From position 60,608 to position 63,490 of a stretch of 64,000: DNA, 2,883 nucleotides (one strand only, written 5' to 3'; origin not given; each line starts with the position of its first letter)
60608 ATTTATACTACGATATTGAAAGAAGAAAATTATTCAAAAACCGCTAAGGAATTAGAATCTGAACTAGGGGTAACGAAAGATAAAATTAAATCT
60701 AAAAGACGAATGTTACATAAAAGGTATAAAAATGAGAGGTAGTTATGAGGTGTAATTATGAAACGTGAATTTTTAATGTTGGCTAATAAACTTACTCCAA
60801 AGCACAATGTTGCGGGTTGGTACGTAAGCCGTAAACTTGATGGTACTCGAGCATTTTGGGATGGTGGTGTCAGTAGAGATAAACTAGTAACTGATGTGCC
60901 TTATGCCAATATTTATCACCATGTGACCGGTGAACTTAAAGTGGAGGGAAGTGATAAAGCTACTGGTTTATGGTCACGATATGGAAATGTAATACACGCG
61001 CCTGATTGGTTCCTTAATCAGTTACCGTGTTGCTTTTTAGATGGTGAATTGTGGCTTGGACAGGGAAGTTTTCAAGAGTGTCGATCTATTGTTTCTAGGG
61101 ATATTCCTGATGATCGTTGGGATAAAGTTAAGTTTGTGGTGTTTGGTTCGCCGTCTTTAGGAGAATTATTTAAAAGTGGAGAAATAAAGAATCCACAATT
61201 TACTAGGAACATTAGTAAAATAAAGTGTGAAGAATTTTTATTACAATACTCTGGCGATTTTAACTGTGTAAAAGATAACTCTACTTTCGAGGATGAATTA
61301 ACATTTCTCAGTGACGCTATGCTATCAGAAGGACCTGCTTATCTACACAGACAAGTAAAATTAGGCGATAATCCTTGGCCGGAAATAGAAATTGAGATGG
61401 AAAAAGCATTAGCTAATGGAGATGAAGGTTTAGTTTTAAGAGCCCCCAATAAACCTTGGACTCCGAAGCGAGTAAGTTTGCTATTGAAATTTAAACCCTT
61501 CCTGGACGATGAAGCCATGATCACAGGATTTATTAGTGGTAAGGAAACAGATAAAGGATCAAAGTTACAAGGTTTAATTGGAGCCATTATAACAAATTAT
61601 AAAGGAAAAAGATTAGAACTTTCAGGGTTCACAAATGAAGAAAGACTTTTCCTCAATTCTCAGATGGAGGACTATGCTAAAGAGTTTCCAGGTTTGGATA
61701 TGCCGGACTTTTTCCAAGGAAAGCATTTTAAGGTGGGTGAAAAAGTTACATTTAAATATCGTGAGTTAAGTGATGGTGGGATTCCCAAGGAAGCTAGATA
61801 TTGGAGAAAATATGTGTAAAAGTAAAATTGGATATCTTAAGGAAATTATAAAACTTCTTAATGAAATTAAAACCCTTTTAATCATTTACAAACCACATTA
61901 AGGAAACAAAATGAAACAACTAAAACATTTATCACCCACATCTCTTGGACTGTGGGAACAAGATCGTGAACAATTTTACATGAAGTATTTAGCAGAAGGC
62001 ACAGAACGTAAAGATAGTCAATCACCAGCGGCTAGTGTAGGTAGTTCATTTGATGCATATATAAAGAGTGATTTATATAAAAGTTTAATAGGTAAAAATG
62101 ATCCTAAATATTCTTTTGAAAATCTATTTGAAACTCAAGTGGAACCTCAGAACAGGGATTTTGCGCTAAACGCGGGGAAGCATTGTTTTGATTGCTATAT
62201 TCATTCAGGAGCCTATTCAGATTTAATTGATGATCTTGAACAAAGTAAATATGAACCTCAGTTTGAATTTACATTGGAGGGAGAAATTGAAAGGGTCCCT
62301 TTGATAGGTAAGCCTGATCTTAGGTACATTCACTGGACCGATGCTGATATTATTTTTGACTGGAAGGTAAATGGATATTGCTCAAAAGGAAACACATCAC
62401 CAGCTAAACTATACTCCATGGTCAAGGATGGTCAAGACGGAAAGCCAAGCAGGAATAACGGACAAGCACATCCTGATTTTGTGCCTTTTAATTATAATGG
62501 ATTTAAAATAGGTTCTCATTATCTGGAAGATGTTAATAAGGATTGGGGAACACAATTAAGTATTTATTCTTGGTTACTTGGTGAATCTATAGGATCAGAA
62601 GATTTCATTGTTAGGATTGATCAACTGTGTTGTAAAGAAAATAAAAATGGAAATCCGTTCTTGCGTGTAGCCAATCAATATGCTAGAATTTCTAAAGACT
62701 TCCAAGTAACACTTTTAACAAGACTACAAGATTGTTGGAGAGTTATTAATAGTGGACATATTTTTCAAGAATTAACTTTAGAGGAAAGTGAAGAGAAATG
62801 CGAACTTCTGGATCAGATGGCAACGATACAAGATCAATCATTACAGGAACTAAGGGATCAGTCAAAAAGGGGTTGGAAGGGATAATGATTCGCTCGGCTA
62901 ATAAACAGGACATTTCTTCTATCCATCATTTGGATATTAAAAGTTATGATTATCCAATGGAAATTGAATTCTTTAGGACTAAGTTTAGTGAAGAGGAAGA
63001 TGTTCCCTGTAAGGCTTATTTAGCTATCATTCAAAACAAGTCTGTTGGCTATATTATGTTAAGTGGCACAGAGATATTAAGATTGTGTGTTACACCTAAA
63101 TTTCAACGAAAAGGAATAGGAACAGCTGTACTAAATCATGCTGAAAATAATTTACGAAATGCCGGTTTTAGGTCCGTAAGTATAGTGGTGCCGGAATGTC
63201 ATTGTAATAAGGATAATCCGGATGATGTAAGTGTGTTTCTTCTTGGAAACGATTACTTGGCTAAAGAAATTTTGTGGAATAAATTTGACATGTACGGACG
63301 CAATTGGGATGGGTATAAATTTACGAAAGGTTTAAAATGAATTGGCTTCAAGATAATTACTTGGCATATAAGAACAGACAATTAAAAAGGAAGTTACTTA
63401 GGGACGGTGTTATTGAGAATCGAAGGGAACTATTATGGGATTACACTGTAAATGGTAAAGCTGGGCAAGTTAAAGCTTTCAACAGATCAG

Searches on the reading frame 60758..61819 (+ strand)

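Call 21: search_protein_families(library=pfam, proteins=[window:60758-61819:+], max_evalue=0.01)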
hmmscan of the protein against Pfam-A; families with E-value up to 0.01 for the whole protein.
window:60758-61819:+ (353 aa): 2 families
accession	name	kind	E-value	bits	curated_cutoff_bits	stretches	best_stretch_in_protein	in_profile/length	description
PF14743.12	DNA_ligase_OB_2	-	4.7e-07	30.1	28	1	269-350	5-64/66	DNA ligase OB-like domain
PF01068.26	DNA_ligase_A_M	-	0.0013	18.9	26.2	0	207-246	164-204/204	ATP dependent DNA ligase domain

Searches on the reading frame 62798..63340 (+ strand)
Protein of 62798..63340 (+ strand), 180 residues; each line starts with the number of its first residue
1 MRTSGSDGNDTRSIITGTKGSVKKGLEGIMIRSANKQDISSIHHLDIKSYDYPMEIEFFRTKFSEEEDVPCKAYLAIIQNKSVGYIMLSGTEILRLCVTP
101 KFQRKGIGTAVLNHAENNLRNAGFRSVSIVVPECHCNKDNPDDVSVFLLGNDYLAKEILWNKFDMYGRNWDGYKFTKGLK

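Call 65: search_protein_families(library=pfam, proteins=[window:62798-63340:+], max_evalue=0.01)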
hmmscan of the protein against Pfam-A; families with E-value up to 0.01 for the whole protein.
window:62798-63340:+ (180 aa): 4 families
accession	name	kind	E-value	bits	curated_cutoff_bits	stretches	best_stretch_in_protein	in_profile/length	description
PF00583.31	Acetyltransf_1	-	3e-09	37.6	20.7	1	41-137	3-101/116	Acetyltransferase (GNAT) family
PF13508.13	Acetyltransf_7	-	3.6e-07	30.9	27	1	74-125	6-63/84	Acetyltransferase (GNAT) domain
PF13673.13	Acetyltransf_10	-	5e-07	30.2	23.6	1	72-126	32-87/128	Acetyltransferase (GNAT) domain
PF08445.16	FR47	-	0.0042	17.5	22.1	1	86-131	17-62/86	FR47-like protein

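Call 66: find_encoding_contigs(protein=window:62798-63340:+, flank=10000, max_places=2)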
Protein window:62798-63340:+ (180 aa): no gene with exactly this product is on record in the collection.
